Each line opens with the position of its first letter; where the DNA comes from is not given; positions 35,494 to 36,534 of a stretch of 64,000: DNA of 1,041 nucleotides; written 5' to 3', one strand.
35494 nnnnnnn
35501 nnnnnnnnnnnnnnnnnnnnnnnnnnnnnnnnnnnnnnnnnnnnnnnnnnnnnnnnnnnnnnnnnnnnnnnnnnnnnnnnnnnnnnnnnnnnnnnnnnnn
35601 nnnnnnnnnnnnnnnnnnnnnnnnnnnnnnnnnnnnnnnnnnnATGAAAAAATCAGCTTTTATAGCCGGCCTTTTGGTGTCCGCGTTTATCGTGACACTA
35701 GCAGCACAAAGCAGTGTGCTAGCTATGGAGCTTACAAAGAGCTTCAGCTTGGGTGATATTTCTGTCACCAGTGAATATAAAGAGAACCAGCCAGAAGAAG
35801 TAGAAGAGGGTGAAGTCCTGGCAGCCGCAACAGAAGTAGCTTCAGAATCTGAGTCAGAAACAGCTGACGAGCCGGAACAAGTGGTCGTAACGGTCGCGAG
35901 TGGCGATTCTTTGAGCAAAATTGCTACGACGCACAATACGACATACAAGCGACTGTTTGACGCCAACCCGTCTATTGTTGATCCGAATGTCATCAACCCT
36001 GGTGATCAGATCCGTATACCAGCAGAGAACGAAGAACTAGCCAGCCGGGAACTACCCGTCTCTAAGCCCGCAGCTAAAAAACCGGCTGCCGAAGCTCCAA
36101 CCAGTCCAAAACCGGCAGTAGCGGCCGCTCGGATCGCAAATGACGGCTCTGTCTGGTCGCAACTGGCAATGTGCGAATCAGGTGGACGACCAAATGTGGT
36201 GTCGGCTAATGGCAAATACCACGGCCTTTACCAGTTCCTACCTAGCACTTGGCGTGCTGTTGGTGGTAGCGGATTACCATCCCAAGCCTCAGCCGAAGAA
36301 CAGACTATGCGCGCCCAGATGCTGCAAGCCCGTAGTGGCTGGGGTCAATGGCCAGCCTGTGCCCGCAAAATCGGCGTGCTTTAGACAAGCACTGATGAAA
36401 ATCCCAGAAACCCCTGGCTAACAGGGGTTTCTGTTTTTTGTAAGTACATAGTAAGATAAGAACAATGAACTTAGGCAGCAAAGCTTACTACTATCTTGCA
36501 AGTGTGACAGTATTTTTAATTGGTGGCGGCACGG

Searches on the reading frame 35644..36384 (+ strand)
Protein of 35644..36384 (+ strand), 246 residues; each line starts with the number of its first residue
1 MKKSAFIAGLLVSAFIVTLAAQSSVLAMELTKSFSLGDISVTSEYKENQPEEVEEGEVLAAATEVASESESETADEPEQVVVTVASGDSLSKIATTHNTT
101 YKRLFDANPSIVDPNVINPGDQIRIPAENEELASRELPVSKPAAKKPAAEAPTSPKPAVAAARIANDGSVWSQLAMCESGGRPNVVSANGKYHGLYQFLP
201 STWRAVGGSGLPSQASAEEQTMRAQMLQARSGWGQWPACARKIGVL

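Call 7: search_protein_families(library=pfam, proteins=[window:35644-36384:+])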
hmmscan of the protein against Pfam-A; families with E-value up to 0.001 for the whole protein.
window:35644-36384:+ (246 aa): 2 families
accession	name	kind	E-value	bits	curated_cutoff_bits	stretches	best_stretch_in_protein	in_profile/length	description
PF06737.19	Transglycosylas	-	1.5e-21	77.3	27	1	166-239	2-77/77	Transglycosylase-like domain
PF01476.26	LysM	-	3.5e-12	46.5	20.9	1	83-126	2-43/43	LysM domain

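Call 8: find_related_loci(query=window:35644-36381:+, collection=genome_contigs, flank=4000)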
Query window:35644-36381:+ (246 aa) in genome_contigs; peptide patterns used: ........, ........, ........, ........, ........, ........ (x = any residue, [..] = any of these).
173 stretches matched a pattern; 58 encode a relative of the query (tblastn E <= 1e-3); 58 distinct loci.
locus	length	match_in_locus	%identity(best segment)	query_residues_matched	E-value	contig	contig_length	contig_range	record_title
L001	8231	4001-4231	81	169-245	2e-41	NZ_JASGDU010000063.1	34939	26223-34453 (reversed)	MAG: Aeromicrobium sp. isolate 5M003 JMF-2106-05-0005A.bin.3_62, whole genome shotgun sequence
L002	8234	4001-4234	76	168-245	4e-39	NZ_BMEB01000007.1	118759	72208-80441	Cellulomonas carbonis strain CGMCC 1.10786 sequence07, whole genome shotgun sequence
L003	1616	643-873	77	168-245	1e-38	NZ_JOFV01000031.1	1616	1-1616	Oerskovia turbata strain NRRL B-8019 contig31.1, whole genome shotgun sequence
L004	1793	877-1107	74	168-245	3e-37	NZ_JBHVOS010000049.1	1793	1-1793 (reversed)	Oerskovia sp. NPDC057915 NPDC057915_T31_H8.ctg-0049, whole genome shotgun sequence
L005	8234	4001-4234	76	168-245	3e-39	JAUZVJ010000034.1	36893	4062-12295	Actinotalea sp. AC32 34, whole genome shotgun sequence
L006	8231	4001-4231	74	168-245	8e-37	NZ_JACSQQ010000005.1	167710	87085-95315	Oerskovia rustica strain Sa4CUA1 NODE_5_length_167710_cov_7.377068, whole genome shotgun sequence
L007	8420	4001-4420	48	105-245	3e-36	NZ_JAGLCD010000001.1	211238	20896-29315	MAG: Aeromicrobium sp. isolate SW_2_5 ROV165.bin.5.fa_1, whole genome shotgun sequence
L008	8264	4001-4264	67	156-245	1e-35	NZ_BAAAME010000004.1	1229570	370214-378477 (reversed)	Aeromicrobium alkaliterrae strain JCM 13518 sequence04, whole genome shotgun sequence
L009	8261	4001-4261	66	151-243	3e-35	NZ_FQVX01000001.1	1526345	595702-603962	Geodermatophilus nigrescens strain DSM 45408, whole genome shotgun sequence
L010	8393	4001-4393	45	98-246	1e-34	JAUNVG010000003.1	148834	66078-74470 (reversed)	MAG: Actinomycetaceae bacterium isolate S7A_St_2 NODE_27_length_148834_cov_25.568736, whole genome shotgun sequence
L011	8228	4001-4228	71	170-246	2e-34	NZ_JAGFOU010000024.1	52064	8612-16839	Actinomyces bowdenii strain DSM 15435 Scaffold24, whole genome shotgun sequence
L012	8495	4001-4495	44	90-243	2e-34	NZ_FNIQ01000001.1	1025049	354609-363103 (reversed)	Geodermatophilus sp. DSM 45219, whole genome shotgun sequence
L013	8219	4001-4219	77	171-243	1e-33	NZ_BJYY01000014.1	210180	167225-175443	Cellulomonas aerilata strain NBRC 106308 sequence14, whole genome shotgun sequence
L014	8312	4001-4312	59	139-243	3e-33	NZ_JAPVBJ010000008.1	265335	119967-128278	Modestobacter sp. VKM Ac-2984 n8, whole genome shotgun sequence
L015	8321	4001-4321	57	139-243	3e-33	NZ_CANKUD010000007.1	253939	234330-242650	Uncultured Modestobacter sp. isolate 2B2-61.fasta NODE_7, whole genome shotgun sequence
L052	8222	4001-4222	64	63-136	4e-23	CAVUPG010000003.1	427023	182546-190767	MAG: uncultured Candidatus Saccharibacteria bacterium isolate MFD05684.bin.2.263 genome assembly, contig: contig_16749,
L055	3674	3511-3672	63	77-130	1e-16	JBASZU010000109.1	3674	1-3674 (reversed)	MAG: Candidatus Saccharimonadales bacterium isolate MFD10491_ilm_asm_bin31 k127_58080, whole genome shotgun sequence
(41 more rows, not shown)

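Call 10: find_homologous_proteins(query=window:35644-36381:+, max_evalue=1e-10)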
Query window:35644-36381:+ (246 aa): 953 proteins with E <= 1e-10 among 3071 candidates; the best 120 are listed.
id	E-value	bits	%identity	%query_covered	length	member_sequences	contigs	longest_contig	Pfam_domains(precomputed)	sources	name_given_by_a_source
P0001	7.0e-153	525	100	100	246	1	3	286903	PF06737.20,PF01476.27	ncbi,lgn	-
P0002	1.9e-103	363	70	100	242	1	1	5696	PF06737.20,PF01476.27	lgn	-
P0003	7.7e-97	342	65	100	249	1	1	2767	PF06737.20,PF01476.27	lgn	-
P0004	3.0e-87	310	63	100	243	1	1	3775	PF06737.20,PF01476.27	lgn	-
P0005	4.3e-84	300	63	100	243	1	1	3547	PF06737.20,PF01476.27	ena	-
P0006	8.0e-84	299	63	100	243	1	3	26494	PF06737.20,PF01476.27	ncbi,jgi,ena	-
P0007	3.5e-83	297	63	100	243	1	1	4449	PF06737.20,PF01476.27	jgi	-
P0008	1.4e-82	295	58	100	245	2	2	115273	PF06737.20,PF01476.27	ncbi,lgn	-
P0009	2.3e-82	294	59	100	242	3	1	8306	PF06737.20,PF01476.27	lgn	-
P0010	1.2e-79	285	57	100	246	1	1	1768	PF06737.20,PF01476.27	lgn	-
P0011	2.9e-77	278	58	100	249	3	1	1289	PF06737.20,PF01476.27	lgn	-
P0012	5.7e-68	247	54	100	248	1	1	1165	PF06737.20,PF01476.27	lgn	-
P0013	1.2e-66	243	51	100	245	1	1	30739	PF06737.20,PF01476.27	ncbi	-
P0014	1.1e-65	240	52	100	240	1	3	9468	PF06737.20,PF01476.27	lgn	-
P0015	6.7e-64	234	51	100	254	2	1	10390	PF06737.20,PF01476.27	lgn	-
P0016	6.6e-63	231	51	100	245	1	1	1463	PF06737.20,PF01476.27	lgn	-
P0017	1.5e-62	229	52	100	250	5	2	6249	PF06737.20,PF01476.27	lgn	-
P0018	1.9e-62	229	54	87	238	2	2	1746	PF06737.20,PF01476.27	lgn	-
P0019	4.2e-61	225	50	100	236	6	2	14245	PF06737.20,PF01476.27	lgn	-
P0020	5.5e-61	224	52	100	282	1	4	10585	PF06737.20,PF01476.27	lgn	-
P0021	4.4e-60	221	49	100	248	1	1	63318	PF06737.20,PF01476.27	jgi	jgi:LysM repeat protein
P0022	7.5e-60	221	61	78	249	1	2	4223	PF06737.20,PF01476.27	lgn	-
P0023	4.0e-59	218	47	100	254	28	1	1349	PF06737.20,PF01476.27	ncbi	-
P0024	1.4e-57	213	47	100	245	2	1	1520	PF06737.20,PF01476.27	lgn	-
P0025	3.4e-56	209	47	100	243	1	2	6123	PF06737.20,PF01476.27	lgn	-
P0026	2.2e-54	203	62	65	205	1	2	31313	PF06737.20,PF01476.27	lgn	-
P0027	4.9e-54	202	55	73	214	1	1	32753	PF06737.20,PF01476.27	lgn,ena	-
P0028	7.9e-54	201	54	67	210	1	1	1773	PF06737.20,PF01476.27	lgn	-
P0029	8.0e-54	201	48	97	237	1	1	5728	PF06737.20,PF01476.27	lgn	-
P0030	1.0e-53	201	46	100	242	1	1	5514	PF06737.20,PF01476.27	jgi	-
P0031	1.2e-53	200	45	100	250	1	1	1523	PF06737.20,PF01476.27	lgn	-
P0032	2.0e-53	200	57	77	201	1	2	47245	PF06737.20,PF01476.27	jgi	jgi:LysM repeat protein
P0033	7.6e-53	198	54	74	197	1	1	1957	PF06737.20,PF01476.27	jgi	jgi:resuscitation-promoting factor RpfB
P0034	1.3e-52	197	58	65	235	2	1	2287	PF06737.20,PF01476.27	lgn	-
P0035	2.2e-52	196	52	67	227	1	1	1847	PF06737.20,PF01476.27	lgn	-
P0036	4.1e-52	195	49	98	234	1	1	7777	PF06737.20,PF01476.27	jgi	jgi:LysM repeat protein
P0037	1.7e-51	193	45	100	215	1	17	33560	PF06737.20,PF01476.27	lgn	-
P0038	1.8e-51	193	50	76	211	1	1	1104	PF06737.20,PF01476.27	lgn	-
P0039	2.2e-51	193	59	67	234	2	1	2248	PF06737.20,PF01476.27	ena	-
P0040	2.2e-51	193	46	100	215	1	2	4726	PF06737.20,PF01476.27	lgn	-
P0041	4.3e-51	192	58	65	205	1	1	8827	PF06737.20,PF01476.27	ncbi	-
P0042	5.7e-51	192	51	77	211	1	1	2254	PF06737.20,PF01476.27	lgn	-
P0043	1.3e-50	190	54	76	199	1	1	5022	PF06737.20,PF01476.27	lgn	-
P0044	1.4e-50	190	56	68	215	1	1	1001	PF06737.20,PF01476.27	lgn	-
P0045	1.5e-50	190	47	100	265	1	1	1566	PF06737.20,PF01476.27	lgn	-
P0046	1.8e-50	190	56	72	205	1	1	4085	PF06737.20,PF01476.27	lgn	-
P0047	4.0e-50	189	50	76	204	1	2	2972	PF06737.20,PF01476.27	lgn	-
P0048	4.1e-50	189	50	78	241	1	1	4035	PF06737.20,PF01476.27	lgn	-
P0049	5.2e-50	188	56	67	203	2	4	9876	PF06737.20,PF01476.27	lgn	-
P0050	5.8e-50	188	57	65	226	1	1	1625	PF06737.20,PF01476.27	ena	-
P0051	6.1e-50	188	52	76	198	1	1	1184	PF06737.20,PF01476.27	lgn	-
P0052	7.0e-50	188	48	87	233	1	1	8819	PF06737.20,PF01476.27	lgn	-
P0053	8.3e-50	188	52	78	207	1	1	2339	PF06737.20,PF01476.27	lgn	-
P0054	9.2e-50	188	54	73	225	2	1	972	PF06737.20,PF01476.27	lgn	-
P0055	2.0e-49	186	51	76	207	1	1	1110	PF06737.20,PF01476.27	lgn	-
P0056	2.4e-49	186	50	76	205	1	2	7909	PF06737.20,PF01476.27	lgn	-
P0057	2.6e-49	186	55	69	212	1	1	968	PF06737.20,PF01476.27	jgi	jgi:LysM repeat protein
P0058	3.1e-49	186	45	100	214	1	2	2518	PF06737.20,PF01476.27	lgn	-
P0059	7.7e-49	185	43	93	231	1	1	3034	PF06737.20,PF01476.27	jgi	jgi:LysM repeat protein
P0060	1.4e-48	184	53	67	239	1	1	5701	PF06737.20,PF01476.27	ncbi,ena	-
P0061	1.6e-48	184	54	74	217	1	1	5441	PF06737.20,PF01476.27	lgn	-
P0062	1.9e-48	183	55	69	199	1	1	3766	PF06737.20,PF01476.27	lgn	-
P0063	2.2e-48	183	53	67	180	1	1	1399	PF06737.20,PF01476.27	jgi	jgi:LysM repeat protein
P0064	3.2e-48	183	44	100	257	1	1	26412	PF06737.20,PF01476.27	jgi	jgi:LysM repeat protein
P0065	3.9e-48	182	52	76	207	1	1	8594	PF06737.20,PF01476.27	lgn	-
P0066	4.2e-48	182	51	76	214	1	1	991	PF06737.20,PF01476.27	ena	-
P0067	5.0e-48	182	54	69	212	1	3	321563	PF06737.20,PF01476.27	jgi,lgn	jgi:LysM repeat protein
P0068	5.4e-48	182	49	67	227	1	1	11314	PF06737.20,PF01476.27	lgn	-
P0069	8.6e-48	181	53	67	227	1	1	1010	PF06737.20,PF01476.27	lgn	-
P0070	8.6e-48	181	53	74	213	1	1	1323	PF06737.20,PF01476.27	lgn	-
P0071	1.1e-47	181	44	79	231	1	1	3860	PF06737.20,PF01476.27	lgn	-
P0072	1.3e-47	181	49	76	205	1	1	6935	PF06737.20,PF01476.27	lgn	-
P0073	1.8e-47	180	51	80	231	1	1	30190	PF06737.20,PF01476.27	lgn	-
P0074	1.8e-47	180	43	91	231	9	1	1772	PF06737.20,PF01476.27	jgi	jgi:LysM repeat protein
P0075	1.8e-47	180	51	76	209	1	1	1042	PF06737.20,PF01476.27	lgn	-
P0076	1.9e-47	180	52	73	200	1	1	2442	PF06737.20,PF01476.27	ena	-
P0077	2.6e-47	180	52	71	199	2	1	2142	PF06737.20,PF01476.27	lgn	-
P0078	3.0e-47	179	53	73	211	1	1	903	PF06737.20,PF01476.27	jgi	jgi:LysM repeat protein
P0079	7.3e-47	178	48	79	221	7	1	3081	PF06737.20,PF01476.27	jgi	jgi:LysM repeat protein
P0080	7.7e-47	178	47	85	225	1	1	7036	PF06737.20,PF01476.27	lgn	-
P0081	1.0e-46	178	52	72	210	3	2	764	PF06737.20,PF01476.27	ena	-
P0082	1.1e-46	178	48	74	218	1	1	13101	PF06737.20,PF01476.27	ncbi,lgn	-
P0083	1.1e-46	178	51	77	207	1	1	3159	PF06737.20,PF01476.27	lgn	-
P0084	1.1e-46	177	52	67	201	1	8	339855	PF06737.20,PF01476.27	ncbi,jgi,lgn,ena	-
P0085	1.1e-46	177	50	76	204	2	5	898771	PF06737.20,PF01476.27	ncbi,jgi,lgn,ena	-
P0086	1.4e-46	177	50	73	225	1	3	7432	PF06737.20,PF01476.27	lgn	-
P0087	1.5e-46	177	55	67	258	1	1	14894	PF06737.20,PF01476.27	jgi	jgi:LysM repeat protein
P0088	1.6e-46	177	52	67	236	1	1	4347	PF06737.20,PF01476.27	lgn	-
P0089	1.6e-46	177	52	68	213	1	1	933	PF06737.20,PF01476.27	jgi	jgi:hypothetical protein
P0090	1.8e-46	177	49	75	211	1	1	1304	PF06737.20,PF01476.27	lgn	-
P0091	2.0e-46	177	47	78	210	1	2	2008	PF06737.20,PF01476.27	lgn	-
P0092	2.6e-46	176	44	100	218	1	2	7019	PF06737.20,PF01476.27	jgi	jgi:LysM repeat protein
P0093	5.1e-46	175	44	96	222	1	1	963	PF06737.20,PF01476.27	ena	-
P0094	5.8e-46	175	52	67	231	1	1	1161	PF06737.20,PF01476.27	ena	-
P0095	5.9e-46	175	53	68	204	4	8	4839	PF06737.20,PF01476.27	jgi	-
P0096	7.3e-46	175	50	72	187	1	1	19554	PF06737.20,PF01476.27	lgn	-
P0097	8.7e-46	175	50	76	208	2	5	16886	PF06737.20,PF01476.27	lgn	-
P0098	9.0e-46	175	49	72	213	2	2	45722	PF06737.20,PF01476.27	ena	-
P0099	9.8e-46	174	46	76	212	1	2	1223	PF06737.20,PF01476.27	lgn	-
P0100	1.2e-45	174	49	76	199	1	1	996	PF06737.20,PF01476.27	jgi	jgi:LysM repeat protein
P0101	1.3e-45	174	51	72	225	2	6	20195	PF06737.20,PF01476.27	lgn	-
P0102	2.1e-45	173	55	67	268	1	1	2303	PF06737.20,PF01476.27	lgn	-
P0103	2.1e-45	173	50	77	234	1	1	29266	PF06737.20,PF01476.27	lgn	-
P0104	2.3e-45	173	55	66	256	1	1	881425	PF06737.20,PF01476.27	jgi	jgi:LysM repeat protein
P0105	2.9e-45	173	48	75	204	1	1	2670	PF06737.20,PF01476.27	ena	-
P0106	3.0e-45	173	44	91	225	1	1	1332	PF06737.20,PF01476.27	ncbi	-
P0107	3.0e-45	173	51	67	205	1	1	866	PF06737.20,PF01476.27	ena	-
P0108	3.3e-45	173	40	100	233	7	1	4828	PF06737.20,PF01476.27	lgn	-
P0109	3.3e-45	173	55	67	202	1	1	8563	PF06737.20,PF01476.27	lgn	-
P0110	4.3e-45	172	54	67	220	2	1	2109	PF06737.20,PF01476.27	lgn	-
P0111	6.0e-45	172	49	71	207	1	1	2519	PF06737.20,PF01476.27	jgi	jgi:hypothetical protein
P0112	6.2e-45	172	51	72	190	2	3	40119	PF06737.20,PF01476.27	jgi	jgi:LysM repeat protein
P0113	6.3e-45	172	51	72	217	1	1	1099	PF06737.20,PF01476.27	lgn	-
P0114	8.6e-45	171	46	100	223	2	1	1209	PF06737.20,PF01476.27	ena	-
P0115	9.2e-45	171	47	73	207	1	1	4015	PF06737.20,PF01476.27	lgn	-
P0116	1.0e-44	171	49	73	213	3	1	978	PF06737.20,PF01476.27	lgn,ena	-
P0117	1.9e-44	170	48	76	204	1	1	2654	PF06737.20,PF01476.27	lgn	-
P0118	3.6e-44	169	50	67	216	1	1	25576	PF06737.20,PF01476.27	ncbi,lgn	-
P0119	4.9e-44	169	46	76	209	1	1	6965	PF06737.20,PF01476.27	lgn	-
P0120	5.3e-44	169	43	100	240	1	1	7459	PF06737.20,PF01476.27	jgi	jgi:LysM repeat protein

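Call 11: find_encoding_contigs(protein=P0002, flank=3000, max_places=3)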
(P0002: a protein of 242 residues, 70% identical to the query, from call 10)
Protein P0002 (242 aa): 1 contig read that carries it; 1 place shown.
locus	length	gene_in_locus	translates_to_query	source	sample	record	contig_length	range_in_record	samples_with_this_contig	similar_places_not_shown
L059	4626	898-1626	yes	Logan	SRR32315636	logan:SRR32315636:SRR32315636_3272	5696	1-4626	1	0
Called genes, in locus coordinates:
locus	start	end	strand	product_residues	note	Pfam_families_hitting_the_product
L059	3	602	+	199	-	?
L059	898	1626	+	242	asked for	PF01476:LysM, PF06737:Transglycosylas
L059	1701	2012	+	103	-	PF07885:Ion_trans_2, PF00520:Ion_trans (weak)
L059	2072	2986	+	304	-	PF00924:MS_channel_2nd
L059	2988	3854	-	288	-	PF21088:MS_channel_1st (weak), PF00924:MS_channel_2nd, PF21082:MS_channel_3rd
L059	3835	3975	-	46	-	-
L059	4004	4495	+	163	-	-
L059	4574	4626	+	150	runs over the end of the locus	-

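Call 12: find_encoding_contigs(protein=P0006, flank=3000, max_places=3)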
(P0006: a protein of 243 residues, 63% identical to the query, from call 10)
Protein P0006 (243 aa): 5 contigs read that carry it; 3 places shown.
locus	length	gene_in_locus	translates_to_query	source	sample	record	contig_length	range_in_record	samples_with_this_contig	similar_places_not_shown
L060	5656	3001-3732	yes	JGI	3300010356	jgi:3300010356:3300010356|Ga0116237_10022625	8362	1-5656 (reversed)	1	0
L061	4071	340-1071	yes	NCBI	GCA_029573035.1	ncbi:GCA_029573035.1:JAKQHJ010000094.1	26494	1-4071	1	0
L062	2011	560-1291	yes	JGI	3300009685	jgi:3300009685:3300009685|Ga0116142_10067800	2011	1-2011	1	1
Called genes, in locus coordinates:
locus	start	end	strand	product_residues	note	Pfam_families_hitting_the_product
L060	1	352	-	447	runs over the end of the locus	PF00817:IMS, PF11799:IMS_C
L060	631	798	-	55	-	-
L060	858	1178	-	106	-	-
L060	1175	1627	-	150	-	-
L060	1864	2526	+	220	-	PF00175:NAD_binding_1 (weak)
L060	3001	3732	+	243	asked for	PF01476:LysM, PF06737:Transglycosylas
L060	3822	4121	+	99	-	PF07885:Ion_trans_2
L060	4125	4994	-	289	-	PF21088:MS_channel_1st (weak), PF00924:MS_channel_2nd, PF21082:MS_channel_3rd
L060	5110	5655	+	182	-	?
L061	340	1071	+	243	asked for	PF01476:LysM, PF06737:Transglycosylas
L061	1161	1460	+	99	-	PF07885:Ion_trans_2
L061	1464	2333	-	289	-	PF21088:MS_channel_1st (weak), PF00924:MS_channel_2nd, PF21082:MS_channel_3rd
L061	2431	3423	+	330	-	-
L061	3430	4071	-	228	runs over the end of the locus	PF03819:MazG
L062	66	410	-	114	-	-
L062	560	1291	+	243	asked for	PF01476:LysM, PF06737:Transglycosylas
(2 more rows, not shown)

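Call 13: find_encoding_contigs(protein=P0008, flank=3000, max_places=3)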
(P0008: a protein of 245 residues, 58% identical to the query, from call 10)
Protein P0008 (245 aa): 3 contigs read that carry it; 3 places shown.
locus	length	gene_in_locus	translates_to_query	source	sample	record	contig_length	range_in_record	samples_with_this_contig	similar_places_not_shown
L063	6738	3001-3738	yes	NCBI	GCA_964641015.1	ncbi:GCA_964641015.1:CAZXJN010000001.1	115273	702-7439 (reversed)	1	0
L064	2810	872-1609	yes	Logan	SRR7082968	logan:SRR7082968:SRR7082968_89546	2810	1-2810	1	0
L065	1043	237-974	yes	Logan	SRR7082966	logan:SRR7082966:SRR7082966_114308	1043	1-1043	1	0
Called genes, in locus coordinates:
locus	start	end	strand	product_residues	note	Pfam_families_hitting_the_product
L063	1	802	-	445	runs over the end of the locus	PF00817:IMS, PF11799:IMS_C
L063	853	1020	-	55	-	-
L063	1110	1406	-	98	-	-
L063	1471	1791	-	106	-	-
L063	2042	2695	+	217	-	-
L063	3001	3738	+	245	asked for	PF01476:LysM, PF06737:Transglycosylas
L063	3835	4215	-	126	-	-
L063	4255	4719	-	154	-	PF07291:MauE (weak)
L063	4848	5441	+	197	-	-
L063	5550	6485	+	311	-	PF00078:RVT_1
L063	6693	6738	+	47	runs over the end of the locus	-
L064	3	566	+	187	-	?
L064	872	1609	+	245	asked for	PF01476:LysM, PF06737:Transglycosylas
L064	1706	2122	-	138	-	-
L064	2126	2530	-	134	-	-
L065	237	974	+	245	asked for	PF01476:LysM, PF06737:Transglycosylas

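Call 14: find_encoding_contigs(protein=P0009, flank=3000, max_places=3)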
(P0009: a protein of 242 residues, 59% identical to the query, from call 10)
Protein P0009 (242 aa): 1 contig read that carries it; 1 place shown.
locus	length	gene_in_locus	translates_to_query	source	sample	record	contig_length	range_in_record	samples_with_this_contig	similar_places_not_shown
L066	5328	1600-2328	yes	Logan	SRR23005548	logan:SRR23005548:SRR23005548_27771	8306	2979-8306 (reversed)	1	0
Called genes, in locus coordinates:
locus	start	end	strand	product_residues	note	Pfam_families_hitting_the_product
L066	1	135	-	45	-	?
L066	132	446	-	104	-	-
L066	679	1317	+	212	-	-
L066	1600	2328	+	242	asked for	PF01476:LysM, PF06737:Transglycosylas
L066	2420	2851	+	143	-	-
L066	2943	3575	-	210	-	PF01844:HNH, PF14279:HNH_5 (weak)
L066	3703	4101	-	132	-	-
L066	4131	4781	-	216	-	PF12917:YfbR-like (weak), PF13023:HD_3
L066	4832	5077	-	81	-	-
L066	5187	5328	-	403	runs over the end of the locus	PF00270:DEAD, PF04851:ResIII, PF00271:Helicase_C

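Call 20: find_encoding_contigs(protein=P0013, flank=3000, max_places=2)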
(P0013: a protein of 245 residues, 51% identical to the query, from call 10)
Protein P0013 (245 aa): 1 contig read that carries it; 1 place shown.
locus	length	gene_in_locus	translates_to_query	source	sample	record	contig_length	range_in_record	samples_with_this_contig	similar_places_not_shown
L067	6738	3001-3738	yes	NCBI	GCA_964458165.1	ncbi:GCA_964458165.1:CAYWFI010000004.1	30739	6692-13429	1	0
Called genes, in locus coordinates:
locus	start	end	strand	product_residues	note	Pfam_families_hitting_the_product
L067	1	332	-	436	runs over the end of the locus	PF00817:IMS, PF11799:IMS_C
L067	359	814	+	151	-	-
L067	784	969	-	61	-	-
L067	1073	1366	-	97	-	-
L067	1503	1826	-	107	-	-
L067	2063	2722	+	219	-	PF00175:NAD_binding_1 (weak)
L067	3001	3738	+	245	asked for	PF01476:LysM, PF06737:Transglycosylas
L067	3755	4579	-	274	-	PF00535:Glycos_transf_2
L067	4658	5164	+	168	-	PF04307:YdjM (weak)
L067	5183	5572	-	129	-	-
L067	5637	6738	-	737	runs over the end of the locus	PF03235:GmrSD_N, PF07510:GmrSD_C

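Call 21: find_encoding_contigs(protein=P0021, flank=3000, max_places=2)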
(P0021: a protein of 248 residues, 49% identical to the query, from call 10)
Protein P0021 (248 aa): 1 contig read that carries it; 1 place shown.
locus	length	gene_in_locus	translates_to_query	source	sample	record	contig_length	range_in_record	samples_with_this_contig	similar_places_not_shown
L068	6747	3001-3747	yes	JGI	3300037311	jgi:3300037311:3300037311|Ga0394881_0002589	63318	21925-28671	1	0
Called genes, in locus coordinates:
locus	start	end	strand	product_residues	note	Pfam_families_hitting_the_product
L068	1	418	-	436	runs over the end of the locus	PF00817:IMS, PF11799:IMS_C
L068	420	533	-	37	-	-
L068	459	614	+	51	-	-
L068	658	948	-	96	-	-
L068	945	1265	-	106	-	-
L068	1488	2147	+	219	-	PF00175:NAD_binding_1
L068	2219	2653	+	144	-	PF04307:YdjM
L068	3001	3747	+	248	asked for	PF01476:LysM, PF06737:Transglycosylas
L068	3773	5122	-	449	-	-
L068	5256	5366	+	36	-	-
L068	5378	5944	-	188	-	-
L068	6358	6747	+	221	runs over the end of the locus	PF06414:Zeta_toxin (weak), PF01583:APS_kinase (weak), PF08433:KTI12, PF13671:AAA_33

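Call 22: find_encoding_contigs(protein=P0019, flank=3000, max_places=2)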
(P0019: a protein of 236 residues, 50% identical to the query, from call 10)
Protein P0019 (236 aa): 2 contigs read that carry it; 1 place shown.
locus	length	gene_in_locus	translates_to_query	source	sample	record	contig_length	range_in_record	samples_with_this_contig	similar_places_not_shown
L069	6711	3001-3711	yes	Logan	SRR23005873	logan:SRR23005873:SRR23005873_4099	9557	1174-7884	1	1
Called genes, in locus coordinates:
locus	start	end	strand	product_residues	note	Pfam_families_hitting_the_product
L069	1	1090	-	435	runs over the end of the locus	PF00817:IMS, PF11799:IMS_C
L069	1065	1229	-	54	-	-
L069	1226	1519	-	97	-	-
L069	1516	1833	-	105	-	-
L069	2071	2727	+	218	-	PF00175:NAD_binding_1 (weak)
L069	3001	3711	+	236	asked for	PF01476:LysM, PF06737:Transglycosylas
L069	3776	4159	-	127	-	-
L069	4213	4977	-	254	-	-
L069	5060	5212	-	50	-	-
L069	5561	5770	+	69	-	-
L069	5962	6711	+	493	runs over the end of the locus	PF02518:HATPase_c, PF13589:HATPase_c_3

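Call 28: find_encoding_contigs(protein=P0003, flank=3000, max_places=2)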
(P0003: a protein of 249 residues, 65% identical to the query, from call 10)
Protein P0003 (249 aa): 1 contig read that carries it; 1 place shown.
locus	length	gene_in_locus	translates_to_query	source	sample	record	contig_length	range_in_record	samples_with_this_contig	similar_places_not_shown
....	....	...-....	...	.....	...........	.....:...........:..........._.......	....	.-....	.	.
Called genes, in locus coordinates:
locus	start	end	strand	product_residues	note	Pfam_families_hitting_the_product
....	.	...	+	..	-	?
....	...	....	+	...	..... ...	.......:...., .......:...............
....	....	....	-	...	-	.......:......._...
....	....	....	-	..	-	?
